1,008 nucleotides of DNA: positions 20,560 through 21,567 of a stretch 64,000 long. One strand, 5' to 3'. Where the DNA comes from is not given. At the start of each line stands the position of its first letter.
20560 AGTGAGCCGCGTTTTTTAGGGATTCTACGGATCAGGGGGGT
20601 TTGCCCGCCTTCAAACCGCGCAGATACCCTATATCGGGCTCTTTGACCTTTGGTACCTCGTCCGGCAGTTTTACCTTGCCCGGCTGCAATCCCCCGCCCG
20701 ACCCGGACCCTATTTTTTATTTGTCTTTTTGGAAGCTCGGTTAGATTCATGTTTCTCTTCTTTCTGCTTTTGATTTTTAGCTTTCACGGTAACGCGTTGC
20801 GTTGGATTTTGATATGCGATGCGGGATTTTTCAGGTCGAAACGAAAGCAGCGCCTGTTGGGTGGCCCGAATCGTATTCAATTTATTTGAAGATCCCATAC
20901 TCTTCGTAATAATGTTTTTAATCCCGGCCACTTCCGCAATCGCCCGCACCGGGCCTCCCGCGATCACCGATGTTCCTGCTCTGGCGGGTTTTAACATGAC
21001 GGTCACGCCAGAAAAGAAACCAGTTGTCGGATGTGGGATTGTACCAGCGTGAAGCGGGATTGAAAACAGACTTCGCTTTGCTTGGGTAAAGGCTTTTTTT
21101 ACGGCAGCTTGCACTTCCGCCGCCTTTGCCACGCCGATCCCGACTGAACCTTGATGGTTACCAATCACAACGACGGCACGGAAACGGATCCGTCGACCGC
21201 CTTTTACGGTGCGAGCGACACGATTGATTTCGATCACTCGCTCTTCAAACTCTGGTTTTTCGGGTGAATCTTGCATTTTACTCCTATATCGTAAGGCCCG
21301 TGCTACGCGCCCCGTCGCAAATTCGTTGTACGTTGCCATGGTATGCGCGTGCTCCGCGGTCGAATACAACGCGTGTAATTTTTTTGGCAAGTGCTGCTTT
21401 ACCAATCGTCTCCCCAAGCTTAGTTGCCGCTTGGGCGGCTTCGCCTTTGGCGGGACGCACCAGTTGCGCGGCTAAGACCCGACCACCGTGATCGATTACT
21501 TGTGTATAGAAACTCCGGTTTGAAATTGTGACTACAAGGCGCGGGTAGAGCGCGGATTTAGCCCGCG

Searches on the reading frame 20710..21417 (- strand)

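Call 60: search_protein_families(library=pfam, proteins=[window:20710-21417:-], max_evalue=0.001)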
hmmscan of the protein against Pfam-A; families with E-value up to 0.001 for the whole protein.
window:20710-21417:- (235 aa): 2 families
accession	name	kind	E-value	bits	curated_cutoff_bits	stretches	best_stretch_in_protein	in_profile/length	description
PF00333.26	Ribosomal_S5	-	8.6e-25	87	27.1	1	57-121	1-65/65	Ribosomal protein S5, N-terminal domain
PF03719.21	Ribosomal_S5_C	-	5.3e-22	77.5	21.5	1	135-194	3-62/71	Ribosomal protein S5, C-terminal domain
